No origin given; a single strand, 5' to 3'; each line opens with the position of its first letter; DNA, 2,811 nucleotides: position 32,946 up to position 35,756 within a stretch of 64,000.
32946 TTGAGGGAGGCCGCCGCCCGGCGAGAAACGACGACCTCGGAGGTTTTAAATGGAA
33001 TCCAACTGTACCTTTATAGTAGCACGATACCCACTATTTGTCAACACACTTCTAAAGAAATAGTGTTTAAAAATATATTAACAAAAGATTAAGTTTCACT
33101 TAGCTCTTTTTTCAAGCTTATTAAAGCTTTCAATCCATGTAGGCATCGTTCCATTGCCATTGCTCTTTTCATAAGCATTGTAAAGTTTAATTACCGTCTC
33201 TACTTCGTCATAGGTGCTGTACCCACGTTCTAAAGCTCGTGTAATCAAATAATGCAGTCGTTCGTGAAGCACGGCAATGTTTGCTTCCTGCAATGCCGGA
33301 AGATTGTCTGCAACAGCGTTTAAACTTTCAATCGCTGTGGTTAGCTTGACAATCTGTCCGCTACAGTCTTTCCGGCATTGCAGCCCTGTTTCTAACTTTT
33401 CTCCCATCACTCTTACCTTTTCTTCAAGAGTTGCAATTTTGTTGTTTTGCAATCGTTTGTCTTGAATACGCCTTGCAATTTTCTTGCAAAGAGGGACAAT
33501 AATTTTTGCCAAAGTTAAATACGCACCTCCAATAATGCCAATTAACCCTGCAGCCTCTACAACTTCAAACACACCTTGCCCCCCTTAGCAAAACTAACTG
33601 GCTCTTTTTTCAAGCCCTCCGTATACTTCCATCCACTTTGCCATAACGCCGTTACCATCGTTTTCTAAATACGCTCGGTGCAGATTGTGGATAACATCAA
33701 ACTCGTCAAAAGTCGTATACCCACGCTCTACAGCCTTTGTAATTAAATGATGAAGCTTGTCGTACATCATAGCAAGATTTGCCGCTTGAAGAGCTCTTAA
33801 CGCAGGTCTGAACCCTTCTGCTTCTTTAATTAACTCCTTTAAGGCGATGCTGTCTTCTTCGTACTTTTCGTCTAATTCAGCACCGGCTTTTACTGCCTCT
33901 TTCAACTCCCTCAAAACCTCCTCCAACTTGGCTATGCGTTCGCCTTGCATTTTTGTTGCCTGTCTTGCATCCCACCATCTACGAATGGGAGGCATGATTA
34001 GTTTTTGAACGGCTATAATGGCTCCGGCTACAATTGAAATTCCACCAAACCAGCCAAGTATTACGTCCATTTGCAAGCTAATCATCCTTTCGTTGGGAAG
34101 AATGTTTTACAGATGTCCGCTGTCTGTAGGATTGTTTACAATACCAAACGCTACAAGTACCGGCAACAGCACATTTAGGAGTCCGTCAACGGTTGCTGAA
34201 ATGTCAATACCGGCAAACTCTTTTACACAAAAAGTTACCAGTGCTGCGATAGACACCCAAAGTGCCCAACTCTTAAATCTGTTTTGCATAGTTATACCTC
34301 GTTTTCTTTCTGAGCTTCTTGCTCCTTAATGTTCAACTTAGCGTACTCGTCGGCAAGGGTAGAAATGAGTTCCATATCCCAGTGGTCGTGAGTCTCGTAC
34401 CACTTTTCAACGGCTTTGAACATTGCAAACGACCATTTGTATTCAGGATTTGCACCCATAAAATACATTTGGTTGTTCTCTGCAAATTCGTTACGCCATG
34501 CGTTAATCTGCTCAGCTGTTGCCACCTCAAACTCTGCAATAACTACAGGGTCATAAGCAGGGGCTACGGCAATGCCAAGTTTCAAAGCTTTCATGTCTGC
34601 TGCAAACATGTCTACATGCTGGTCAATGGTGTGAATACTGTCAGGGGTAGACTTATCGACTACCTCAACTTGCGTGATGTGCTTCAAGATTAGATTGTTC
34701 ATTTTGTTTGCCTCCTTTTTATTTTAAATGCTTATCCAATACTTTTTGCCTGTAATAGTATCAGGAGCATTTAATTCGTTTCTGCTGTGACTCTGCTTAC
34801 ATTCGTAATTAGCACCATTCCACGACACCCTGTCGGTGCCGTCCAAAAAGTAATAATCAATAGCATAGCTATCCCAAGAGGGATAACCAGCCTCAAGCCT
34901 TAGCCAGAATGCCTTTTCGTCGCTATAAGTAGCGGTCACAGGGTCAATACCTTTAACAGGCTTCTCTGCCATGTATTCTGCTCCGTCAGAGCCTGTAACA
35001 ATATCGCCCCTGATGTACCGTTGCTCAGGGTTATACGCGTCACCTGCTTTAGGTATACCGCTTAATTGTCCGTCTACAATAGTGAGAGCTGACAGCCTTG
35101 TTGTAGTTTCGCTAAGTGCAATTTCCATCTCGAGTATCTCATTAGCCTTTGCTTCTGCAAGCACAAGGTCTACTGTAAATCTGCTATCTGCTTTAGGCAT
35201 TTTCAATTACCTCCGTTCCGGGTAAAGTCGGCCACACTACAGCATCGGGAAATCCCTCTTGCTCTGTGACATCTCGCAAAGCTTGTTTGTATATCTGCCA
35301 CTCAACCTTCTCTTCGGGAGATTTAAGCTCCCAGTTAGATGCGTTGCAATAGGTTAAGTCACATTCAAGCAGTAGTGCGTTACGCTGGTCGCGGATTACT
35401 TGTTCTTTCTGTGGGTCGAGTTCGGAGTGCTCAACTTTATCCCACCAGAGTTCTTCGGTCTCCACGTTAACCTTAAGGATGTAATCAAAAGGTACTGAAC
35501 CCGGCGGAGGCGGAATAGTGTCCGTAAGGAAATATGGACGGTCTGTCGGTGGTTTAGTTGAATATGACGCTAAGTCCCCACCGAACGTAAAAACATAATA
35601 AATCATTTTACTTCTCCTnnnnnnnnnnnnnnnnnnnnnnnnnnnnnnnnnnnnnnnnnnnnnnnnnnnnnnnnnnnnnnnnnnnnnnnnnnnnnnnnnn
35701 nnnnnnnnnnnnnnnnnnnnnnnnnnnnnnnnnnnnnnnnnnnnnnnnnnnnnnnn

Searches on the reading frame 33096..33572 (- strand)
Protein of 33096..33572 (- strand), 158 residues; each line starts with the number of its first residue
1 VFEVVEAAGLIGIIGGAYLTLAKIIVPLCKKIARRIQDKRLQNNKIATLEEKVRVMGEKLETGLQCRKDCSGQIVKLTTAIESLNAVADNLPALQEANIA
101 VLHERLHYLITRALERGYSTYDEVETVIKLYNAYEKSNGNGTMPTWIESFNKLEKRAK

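Call 5: search_protein_families(library=pfam, proteins=[window:33096-33572:-], max_evalue=0.1)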
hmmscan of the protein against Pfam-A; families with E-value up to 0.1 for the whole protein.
window:33096-33572:- (158 aa): 3 families
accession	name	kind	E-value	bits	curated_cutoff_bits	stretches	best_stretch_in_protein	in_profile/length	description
PF10776.14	DUF2600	-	0.027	13.8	25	1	30-113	11-97/328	Protein of unknown function (DUF2600)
PF03979.19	Sigma70_r1_1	-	0.053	13.9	22.5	0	104-127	5-28/81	Sigma-70 factor, region 1.1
PF12325.13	TMF_TATA_bd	-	0.084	13.4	29.1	0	44-104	19-78/115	TATA element modulatory factor 1 TATA binding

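Call 6: search_protein_families(library=phrogs, proteins=[window:33096-33572:-], max_evalue=0.1)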
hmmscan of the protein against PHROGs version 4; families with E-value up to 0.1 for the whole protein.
window:33096-33572:- (158 aa): 4 families
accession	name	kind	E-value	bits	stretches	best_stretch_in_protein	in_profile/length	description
phrog_4257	-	unknown function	1.9e-12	48.6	1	23-155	16-133/138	-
phrog_4105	-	unknown function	1.5e-08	35.9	1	82-155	25-98/103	-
phrog_36088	-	unknown function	0.0092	16.7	1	47-118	3-77/201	-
phrog_15805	-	unknown function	0.038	14.9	1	120-133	28-41/47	-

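Call 83: list_cluster_members(proteins=[P0001, window:33096-33572:-, window:30991-31470:-, window:56345-58354:-])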
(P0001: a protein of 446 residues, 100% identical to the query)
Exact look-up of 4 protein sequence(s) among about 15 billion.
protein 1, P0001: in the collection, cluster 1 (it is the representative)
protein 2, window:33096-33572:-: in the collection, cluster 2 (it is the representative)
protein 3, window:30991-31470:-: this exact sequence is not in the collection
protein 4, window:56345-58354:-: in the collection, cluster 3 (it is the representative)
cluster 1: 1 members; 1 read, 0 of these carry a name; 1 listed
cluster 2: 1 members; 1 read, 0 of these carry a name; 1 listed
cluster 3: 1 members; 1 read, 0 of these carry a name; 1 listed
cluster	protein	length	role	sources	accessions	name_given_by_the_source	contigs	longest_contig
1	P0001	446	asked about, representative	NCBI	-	-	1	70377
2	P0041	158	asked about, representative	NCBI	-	-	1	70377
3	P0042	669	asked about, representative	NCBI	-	-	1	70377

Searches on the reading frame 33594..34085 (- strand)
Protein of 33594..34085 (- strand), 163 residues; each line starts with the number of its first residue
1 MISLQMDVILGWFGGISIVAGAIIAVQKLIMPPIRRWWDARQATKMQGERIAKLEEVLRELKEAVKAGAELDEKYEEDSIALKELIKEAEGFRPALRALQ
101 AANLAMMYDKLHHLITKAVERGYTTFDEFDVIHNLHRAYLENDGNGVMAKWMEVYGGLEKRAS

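Call 5: search_protein_families(library=pfam, proteins=[window:33594-34085:-], max_evalue=0.1)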
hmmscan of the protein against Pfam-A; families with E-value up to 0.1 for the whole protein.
window:33594-34085:- (163 aa): 1 family
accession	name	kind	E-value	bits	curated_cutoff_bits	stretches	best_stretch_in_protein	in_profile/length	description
PF24073.1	DUF7365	-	0.02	15.5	27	1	24-94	14-85/101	Coiled-coil region of unknown function (DUF7365)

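Call 6: search_protein_families(library=phrogs, proteins=[window:33594-34085:-], max_evalue=0.1)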
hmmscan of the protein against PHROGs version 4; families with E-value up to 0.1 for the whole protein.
window:33594-34085:- (163 aa): 4 families
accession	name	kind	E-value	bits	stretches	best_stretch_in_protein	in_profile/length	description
phrog_4257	-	unknown function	3.3e-15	57.5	1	22-156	10-129/138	-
phrog_4105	-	unknown function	9.4e-07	30.1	1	93-154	31-92/103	-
phrog_726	-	unknown function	0.022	15.7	1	27-78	41-100/154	-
phrog_25168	-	unknown function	0.094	13.8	0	40-74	28-62/68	-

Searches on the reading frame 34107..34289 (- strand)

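Call 85: search_protein_families(library=pfam, proteins=[window:34107-34289:-], max_evalue=0.01)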
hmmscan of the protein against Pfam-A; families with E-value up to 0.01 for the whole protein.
window:34107-34289:- (60 aa): 1 family
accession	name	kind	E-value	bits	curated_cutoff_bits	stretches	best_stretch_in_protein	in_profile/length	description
PF04531.18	Phage_holin_1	-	0.00022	22.1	22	1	4-58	6-68/82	Bacteriophage holin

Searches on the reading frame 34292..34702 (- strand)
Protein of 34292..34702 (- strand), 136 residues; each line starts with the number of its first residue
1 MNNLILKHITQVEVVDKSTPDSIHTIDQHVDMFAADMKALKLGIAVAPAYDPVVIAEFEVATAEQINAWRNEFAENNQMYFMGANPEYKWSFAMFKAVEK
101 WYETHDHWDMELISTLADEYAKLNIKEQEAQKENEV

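Call 5: search_protein_families(library=pfam, proteins=[window:34292-34702:-], max_evalue=0.1)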
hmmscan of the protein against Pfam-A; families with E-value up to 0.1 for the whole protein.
window:34292-34702:- (136 aa): 0 families

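Call 6: search_protein_families(library=phrogs, proteins=[window:34292-34702:-], max_evalue=0.1)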
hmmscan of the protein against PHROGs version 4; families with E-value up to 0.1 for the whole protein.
window:34292-34702:- (136 aa): 1 family
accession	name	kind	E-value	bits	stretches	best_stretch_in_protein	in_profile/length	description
phrog_25680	-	unknown function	0.094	14.2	0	7-34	26-53/61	-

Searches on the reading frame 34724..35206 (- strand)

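Call 85: search_protein_families(library=pfam, proteins=[window:34724-35206:-], max_evalue=0.01)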
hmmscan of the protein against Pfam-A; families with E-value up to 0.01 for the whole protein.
window:34724-35206:- (160 aa): 1 family
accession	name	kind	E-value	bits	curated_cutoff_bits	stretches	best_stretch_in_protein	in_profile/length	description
PF02839.19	CBM_5_12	-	1.1e-05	25.8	26.2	1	125-140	12-27/44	Carbohydrate-binding module family 5/12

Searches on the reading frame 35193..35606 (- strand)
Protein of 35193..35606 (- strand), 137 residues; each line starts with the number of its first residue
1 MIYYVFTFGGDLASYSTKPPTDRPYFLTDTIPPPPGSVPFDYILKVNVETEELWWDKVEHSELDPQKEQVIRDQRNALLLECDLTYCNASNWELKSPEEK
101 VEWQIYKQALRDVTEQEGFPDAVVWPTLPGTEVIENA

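Call 85: search_protein_families(library=pfam, proteins=[window:35193-35606:-], max_evalue=0.01)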
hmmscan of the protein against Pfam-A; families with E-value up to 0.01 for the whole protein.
window:35193-35606:- (137 aa): 1 family
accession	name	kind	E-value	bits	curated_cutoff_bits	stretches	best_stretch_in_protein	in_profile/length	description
PF16778.10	Phage_tail_APC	-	2.6e-17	62.8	26.6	1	69-129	2-59/60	Phage tail assembly chaperone protein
